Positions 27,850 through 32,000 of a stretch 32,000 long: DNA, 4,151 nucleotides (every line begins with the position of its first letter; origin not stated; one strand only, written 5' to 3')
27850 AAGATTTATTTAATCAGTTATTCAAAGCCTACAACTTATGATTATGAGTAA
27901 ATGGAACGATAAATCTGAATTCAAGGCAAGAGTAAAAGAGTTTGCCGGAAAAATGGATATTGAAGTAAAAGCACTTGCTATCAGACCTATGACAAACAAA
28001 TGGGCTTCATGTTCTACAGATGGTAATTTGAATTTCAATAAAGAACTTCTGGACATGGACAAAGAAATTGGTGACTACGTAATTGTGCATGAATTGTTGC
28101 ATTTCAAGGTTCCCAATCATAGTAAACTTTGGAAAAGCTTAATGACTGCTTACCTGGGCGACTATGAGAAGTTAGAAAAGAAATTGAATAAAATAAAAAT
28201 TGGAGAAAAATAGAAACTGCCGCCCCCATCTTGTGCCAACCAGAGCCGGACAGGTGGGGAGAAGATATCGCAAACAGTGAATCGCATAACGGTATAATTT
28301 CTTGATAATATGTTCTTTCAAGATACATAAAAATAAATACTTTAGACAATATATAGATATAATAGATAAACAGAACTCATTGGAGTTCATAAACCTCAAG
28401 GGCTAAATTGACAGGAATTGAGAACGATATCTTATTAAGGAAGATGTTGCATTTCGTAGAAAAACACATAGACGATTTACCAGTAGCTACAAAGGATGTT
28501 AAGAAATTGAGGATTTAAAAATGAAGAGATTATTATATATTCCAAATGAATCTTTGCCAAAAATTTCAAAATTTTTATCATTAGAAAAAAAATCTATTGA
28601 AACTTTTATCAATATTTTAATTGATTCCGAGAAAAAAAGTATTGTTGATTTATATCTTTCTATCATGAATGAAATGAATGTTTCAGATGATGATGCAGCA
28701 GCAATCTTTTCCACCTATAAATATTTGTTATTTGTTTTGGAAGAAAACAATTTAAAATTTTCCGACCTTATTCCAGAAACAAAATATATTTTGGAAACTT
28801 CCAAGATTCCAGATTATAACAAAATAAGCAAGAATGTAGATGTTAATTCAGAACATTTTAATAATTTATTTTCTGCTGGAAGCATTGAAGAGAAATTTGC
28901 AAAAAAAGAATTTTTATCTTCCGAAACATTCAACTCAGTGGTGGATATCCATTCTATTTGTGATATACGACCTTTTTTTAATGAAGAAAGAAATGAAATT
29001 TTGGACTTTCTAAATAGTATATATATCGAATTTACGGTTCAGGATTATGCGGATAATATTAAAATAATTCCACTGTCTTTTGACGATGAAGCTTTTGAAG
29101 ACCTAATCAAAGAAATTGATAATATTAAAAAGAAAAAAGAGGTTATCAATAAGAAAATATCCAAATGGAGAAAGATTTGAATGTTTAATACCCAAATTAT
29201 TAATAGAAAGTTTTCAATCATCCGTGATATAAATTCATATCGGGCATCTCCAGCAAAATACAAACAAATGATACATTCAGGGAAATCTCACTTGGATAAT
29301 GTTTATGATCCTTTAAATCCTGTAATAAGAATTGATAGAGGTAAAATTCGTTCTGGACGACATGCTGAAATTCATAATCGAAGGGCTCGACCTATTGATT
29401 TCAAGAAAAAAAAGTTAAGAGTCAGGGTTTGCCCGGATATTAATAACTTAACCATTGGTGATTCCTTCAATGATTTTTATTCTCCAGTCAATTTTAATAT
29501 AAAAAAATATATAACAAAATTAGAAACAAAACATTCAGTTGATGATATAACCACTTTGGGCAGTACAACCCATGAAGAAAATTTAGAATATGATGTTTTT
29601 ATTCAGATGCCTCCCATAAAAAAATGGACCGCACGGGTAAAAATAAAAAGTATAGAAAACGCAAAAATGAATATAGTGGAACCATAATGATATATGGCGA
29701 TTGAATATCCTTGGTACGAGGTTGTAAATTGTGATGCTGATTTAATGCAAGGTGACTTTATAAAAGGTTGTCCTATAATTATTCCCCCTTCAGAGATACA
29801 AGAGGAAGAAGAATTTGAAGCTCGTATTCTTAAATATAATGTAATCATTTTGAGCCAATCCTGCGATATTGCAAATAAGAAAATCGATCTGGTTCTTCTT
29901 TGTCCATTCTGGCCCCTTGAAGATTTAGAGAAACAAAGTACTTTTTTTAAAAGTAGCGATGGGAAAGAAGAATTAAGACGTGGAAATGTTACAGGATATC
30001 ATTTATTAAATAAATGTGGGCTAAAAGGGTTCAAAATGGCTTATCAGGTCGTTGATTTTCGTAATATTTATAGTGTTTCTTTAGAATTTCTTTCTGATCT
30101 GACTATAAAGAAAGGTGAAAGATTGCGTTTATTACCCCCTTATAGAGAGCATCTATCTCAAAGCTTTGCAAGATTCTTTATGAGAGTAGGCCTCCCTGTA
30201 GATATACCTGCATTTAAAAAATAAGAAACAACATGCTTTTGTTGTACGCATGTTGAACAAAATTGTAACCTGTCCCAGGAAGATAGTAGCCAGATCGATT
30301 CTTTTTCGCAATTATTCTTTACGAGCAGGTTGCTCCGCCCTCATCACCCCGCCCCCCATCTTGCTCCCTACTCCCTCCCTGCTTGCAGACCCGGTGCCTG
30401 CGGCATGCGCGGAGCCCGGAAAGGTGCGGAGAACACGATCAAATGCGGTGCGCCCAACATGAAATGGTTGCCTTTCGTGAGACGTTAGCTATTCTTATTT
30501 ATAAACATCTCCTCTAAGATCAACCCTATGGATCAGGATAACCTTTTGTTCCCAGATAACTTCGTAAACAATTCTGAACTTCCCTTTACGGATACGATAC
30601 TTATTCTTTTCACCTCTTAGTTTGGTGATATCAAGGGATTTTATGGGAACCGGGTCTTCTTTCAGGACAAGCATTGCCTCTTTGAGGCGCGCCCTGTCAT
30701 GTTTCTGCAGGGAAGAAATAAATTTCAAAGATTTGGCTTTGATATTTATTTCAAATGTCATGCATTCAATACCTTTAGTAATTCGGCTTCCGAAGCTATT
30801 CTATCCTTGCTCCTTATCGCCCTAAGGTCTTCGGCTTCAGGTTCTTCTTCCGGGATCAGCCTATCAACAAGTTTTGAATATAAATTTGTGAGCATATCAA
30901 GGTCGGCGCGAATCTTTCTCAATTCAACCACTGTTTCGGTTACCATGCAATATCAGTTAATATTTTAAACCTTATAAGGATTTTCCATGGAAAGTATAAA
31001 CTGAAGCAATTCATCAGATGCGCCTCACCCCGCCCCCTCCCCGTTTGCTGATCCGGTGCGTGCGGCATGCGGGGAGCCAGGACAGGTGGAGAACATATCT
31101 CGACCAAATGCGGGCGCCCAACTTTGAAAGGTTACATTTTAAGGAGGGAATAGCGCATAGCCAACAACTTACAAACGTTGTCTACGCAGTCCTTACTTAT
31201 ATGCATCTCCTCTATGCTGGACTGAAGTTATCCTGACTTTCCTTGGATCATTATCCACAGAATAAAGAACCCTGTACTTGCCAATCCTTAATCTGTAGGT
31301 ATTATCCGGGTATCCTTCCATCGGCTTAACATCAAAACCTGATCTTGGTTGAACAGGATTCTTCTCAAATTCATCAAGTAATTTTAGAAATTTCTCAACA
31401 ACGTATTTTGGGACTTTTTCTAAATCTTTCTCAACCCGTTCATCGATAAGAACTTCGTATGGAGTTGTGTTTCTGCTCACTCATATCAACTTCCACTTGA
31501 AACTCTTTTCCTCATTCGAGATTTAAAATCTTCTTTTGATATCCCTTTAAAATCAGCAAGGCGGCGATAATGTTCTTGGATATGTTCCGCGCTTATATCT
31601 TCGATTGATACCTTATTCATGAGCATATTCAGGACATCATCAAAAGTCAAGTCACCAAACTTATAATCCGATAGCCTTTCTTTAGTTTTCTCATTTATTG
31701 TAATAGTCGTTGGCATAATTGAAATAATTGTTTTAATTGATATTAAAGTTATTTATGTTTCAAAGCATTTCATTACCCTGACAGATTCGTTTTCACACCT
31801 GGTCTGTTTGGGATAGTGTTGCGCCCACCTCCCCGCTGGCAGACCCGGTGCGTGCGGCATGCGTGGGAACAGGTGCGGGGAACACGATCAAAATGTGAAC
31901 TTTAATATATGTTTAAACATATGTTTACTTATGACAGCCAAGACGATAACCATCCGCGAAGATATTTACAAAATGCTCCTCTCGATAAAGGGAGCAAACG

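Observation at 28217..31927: Four direct copies of a GC-rich structured repeat delimit every gene module (cassette-like array)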

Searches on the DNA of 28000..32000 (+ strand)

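Call 52: search_rna_families(source=window, start=28000, end=32000, threshold=evalue, max_evalue=1)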
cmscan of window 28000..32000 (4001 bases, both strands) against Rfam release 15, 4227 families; matches with E-value up to 1: 2.
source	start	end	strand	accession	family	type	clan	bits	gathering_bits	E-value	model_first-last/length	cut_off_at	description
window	31349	31434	-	RF01588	snoR13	Gene; snRNA; snoRNA; CD-box;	-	26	60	0.89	1-105/105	no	small nucleolar RNA snoR13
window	29526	29601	+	RF00344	snoZ267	Gene; snRNA; snoRNA; CD-box;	-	24.7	43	0.15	1-73/73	no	Small nucleolar RNA Z267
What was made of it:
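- On Known RNA family (Rfam 15): At E <= 1 in 28000-32000 there were only two chance snoRNA hits, both outside the repeats (call 52).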

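Call 66: search_dna_similar(query=window:30300-30475:+, collection=plasmids, mode=distant, max_evalue=0.001, max_rows=10)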
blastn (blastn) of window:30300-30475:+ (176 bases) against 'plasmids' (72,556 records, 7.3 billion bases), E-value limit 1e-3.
No match.

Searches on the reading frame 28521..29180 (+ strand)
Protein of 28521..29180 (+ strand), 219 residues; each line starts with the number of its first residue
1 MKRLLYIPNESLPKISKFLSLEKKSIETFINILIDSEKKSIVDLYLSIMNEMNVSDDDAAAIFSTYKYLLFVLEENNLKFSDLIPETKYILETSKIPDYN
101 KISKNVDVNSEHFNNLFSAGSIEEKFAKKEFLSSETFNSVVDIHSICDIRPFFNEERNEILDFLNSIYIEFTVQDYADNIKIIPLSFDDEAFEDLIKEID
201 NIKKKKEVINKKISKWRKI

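Call 35: search_protein_families(library=pfam, proteins=[window:28521-29180:+], max_evalue=0.01)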
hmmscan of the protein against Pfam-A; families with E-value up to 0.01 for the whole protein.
window:28521-29180:+ (219 aa): 0 families

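Call 36: search_protein_families(library=padloc, proteins=[window:28521-29180:+], max_evalue=0.01)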
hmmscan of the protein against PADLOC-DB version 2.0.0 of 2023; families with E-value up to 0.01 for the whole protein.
window:28521-29180:+ (219 aa): 0 families
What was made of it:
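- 28291..30296 (+): Module 1, an orphan three-gene operon (219, 168 and 176 aa) of unknown function. No Pfam or PADLOC match (calls 35, 36).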

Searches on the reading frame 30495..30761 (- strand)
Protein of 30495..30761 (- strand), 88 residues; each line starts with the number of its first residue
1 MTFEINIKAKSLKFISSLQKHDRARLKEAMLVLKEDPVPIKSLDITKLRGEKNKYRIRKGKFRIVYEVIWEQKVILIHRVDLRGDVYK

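Call 35: search_protein_families(library=pfam, proteins=[window:30495-30761:-], max_evalue=0.01)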
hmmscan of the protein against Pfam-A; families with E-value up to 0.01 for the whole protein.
window:30495-30761:- (88 aa): 1 family
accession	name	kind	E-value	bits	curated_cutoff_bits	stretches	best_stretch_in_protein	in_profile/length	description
PF05016.21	ParE_toxin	-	3.8e-05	24.6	23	1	19-85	25-87/89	ParE toxin of type II toxin-antitoxin system, parDE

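Call 40: search_protein_families(library=pfam, alignment_id=A3, max_evalue=0.001)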
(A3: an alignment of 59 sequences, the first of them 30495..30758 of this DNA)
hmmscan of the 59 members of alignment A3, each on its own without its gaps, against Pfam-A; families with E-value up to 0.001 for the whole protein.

A. member 1, window:30495-30758:- (87 aa): 1 family
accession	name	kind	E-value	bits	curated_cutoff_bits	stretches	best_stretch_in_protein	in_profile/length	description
PF05016.21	ParE_toxin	-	3.6e-05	24.7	23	1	18-84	25-87/89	ParE toxin of type II toxin-antitoxin system, parDE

B. families by the number of members that match (of 59 scanned): 21 families
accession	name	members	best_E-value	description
PF01850.27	PIN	4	1e-18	PIN domain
PF04014.23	MazE_antitoxin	4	3.7e-12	Antidote-toxin recognition MazE, bacterial antitoxin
PF18480.7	DUF5615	3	3.1e-26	Domain of unknown function (DUF5615)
PF04255.20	DUF433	3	1.4e-25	Protein of unknown function (DUF433)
PF05016.21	ParE_toxin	3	1.4e-12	ParE toxin of type II toxin-antitoxin system, parDE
PF18478.7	PIN_10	3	7.8e-07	PIN like domain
PF15919.11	HicB_lk_antitox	2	1.7e-10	HicB_like antitoxin of bacterial toxin-antitoxin system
PF21748.3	UPF0150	2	1e-06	UPF0150-like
PF08972.17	DUF1902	2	2.2e-05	Domain of unknown function (DUF1902)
PF02381.23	MraZ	2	5.2e-05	MraZ protein, putative antitoxin-like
PF13453.11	Zn_ribbon_TFIIB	2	0.00011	Transcription factor zinc-finger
PF02697.20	VAPB_antitox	2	0.00026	Putative antitoxin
PF07927.17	HicA_toxin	1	3.2e-20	HicA toxin of bacterial toxin-antitoxin,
PF05168.19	HEPN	1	4.8e-11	HEPN domain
PF01909.29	NTP_transf_2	1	2.6e-09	Nucleotidyltransferase domain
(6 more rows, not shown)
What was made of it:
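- The modules encode PIN/VapC, MazE/AbrB, DUF433+DUF5615, ParE, HicAB, HEPN+MNT and VapB (call 40). The modules are unrelated families in both orientations (call 40).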
